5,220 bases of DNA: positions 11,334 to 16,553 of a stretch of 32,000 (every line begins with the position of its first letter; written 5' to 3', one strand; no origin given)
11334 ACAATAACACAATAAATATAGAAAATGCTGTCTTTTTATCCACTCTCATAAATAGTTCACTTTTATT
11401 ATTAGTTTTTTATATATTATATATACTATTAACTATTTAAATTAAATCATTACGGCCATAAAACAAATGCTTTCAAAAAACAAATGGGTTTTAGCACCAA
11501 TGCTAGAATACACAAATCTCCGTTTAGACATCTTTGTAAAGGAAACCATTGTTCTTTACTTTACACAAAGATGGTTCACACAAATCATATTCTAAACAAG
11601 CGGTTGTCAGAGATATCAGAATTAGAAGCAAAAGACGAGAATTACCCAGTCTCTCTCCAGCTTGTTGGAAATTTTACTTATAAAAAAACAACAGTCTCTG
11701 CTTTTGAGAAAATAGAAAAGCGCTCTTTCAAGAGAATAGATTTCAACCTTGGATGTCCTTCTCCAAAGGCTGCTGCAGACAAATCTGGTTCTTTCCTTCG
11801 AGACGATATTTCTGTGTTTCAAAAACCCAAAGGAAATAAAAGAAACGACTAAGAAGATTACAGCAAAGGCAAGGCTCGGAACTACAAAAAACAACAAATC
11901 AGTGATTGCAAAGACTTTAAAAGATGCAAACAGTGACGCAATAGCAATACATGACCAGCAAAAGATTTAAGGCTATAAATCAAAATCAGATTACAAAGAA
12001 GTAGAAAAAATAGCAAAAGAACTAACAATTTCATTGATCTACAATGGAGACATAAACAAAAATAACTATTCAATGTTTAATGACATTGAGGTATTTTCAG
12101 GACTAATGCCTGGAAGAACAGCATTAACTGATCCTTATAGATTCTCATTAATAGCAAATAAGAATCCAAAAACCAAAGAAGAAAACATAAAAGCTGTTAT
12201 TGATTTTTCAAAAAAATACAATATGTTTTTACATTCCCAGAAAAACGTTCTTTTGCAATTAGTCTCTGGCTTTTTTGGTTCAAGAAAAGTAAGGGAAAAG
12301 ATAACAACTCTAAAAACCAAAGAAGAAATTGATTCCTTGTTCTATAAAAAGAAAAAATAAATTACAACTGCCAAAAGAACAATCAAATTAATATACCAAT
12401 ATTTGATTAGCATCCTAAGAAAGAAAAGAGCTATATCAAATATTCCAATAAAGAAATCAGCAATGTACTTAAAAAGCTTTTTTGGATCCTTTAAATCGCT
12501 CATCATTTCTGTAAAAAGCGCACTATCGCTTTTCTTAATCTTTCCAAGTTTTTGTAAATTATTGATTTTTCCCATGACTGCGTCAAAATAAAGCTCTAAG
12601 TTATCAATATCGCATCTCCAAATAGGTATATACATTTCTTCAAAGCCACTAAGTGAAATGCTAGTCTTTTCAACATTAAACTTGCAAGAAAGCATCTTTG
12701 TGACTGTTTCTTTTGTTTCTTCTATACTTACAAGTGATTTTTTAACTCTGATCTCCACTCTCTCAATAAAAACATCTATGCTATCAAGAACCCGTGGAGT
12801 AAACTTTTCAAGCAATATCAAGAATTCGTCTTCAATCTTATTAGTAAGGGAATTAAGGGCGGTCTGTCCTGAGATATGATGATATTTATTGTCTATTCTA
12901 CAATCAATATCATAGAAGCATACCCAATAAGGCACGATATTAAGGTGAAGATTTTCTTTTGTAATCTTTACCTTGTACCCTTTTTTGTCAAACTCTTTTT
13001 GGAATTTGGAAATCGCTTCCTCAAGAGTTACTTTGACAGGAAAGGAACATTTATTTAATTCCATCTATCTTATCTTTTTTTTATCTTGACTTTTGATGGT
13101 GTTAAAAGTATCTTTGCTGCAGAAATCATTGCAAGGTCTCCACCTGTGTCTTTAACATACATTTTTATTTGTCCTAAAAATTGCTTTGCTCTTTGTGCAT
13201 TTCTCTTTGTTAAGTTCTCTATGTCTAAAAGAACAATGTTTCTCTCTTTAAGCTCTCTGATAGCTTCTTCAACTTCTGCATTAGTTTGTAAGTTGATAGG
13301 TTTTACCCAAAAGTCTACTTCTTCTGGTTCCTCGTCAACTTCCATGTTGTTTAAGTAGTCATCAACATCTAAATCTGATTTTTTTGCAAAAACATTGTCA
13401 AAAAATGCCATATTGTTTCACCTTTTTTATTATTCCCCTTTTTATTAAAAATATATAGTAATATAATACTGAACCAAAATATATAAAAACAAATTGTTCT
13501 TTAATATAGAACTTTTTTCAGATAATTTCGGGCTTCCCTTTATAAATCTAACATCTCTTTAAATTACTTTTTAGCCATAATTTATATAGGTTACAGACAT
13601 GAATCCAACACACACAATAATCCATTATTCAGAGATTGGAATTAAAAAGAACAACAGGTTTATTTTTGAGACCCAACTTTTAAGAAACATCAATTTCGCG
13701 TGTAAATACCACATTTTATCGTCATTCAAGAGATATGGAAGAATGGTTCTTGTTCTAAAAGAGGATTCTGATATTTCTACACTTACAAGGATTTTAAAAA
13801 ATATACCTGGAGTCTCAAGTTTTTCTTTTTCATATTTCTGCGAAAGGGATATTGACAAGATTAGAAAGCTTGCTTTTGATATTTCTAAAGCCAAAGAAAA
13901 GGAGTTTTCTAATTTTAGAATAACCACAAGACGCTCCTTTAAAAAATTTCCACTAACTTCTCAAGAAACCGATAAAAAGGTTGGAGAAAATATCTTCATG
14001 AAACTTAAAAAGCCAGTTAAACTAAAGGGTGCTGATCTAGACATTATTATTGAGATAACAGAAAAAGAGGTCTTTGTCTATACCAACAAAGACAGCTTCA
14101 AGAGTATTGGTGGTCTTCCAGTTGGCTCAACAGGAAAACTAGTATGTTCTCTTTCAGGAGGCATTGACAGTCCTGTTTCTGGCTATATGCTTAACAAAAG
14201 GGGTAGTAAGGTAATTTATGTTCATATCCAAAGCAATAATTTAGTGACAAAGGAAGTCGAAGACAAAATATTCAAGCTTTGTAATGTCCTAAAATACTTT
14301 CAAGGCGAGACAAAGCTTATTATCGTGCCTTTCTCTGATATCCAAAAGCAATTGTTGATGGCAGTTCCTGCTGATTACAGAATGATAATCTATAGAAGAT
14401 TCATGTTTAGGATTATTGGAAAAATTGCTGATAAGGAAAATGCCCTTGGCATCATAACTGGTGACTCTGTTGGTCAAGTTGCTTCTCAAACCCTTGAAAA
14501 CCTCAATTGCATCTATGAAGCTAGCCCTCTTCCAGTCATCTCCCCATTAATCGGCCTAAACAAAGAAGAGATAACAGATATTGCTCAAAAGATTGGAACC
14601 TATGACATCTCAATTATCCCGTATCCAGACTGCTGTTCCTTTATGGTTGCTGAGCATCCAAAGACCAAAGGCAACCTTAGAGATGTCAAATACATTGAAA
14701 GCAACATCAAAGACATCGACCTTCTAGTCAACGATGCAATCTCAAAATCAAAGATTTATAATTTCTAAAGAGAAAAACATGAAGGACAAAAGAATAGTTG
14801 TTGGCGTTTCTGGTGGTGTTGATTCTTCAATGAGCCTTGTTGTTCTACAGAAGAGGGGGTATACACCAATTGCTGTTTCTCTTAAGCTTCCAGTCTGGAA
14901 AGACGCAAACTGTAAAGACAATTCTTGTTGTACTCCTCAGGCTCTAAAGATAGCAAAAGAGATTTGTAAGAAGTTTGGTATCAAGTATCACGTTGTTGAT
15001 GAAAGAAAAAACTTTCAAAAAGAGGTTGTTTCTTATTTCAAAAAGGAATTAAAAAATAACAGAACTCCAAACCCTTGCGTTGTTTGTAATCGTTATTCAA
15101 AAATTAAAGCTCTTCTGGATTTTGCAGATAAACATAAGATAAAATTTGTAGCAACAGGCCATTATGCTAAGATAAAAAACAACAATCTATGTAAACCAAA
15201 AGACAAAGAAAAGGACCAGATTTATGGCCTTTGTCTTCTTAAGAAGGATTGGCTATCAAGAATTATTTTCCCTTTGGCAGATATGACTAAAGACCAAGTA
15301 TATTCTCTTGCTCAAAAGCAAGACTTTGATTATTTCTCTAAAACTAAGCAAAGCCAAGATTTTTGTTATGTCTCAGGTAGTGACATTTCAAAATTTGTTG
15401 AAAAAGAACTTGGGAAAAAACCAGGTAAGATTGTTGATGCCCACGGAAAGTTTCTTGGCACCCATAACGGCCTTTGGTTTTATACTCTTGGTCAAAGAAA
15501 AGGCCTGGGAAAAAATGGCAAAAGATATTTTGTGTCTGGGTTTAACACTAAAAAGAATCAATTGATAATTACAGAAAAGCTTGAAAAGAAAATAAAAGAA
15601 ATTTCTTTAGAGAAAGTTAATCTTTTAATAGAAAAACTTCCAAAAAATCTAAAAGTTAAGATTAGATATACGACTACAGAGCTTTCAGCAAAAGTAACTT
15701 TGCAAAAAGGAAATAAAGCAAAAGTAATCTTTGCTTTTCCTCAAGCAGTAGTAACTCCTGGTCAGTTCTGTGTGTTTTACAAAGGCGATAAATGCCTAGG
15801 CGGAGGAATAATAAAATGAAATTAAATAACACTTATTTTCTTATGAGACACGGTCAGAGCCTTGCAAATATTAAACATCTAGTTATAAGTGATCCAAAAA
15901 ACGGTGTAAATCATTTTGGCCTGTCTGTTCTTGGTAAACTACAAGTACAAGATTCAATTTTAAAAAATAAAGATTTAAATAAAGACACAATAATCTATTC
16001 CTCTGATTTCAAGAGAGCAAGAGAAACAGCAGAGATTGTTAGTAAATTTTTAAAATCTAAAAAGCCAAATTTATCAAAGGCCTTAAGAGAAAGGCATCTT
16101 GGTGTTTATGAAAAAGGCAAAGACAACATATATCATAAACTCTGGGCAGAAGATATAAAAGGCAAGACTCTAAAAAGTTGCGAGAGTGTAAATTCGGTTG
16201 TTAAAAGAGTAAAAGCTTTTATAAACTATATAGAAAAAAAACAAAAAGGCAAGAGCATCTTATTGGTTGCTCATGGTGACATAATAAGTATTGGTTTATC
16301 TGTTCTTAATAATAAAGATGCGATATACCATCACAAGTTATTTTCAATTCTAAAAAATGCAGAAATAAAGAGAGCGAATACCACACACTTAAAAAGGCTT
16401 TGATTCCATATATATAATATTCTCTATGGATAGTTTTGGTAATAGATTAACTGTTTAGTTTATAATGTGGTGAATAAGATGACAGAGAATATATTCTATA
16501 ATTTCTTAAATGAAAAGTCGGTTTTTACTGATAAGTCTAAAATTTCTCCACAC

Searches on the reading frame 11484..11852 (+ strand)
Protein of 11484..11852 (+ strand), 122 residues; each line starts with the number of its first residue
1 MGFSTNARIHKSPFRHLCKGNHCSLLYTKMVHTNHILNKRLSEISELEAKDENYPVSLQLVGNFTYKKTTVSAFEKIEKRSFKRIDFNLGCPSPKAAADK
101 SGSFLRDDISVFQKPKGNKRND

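Call 75: search_protein_families(library=pfam, max_evalue=0.01, proteins=[window:11484-11852:+])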
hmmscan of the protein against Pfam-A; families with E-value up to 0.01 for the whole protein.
window:11484-11852:+ (122 aa): 1 family
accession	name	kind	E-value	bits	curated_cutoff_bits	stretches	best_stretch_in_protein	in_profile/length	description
PF01207.24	Dus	-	1.8e-16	60.6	20.4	1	8-108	7-106/311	Dihydrouridine synthase (Dus)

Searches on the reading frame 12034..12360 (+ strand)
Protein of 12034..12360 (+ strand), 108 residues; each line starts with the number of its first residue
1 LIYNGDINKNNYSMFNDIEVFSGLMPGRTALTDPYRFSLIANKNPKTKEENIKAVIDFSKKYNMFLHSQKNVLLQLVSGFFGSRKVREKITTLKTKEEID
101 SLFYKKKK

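Call 75: search_protein_families(library=pfam, max_evalue=0.01, proteins=[window:12034-12360:+])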
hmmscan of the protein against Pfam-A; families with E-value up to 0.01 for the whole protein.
window:12034-12360:+ (108 aa): 1 family
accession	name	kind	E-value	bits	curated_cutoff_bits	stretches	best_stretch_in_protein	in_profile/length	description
PF01207.24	Dus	-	0.0091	15.6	20.4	1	1-71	187-254/311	Dihydrouridine synthase (Dus)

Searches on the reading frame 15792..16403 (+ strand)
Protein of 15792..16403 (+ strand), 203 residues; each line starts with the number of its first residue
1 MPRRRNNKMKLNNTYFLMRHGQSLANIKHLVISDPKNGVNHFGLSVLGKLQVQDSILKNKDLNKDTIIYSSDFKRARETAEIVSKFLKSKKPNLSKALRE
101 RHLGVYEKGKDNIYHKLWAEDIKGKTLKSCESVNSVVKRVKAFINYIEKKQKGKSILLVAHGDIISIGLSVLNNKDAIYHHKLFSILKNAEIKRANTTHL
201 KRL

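Call 75: search_protein_families(library=pfam, max_evalue=0.01, proteins=[window:15792-16403:+])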
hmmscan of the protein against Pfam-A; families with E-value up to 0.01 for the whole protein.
window:15792-16403:+ (203 aa): 2 families
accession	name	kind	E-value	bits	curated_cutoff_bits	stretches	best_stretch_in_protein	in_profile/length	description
PF00300.27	His_Phos_1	-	2.7e-25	89.6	21.7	1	16-194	2-178/194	Histidine phosphatase superfamily (branch 1)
PF18431.6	RNAse_A_bac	-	0.0038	18.5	27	1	59-156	17-108/113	Bacterial CdiA-CT RNAse A domain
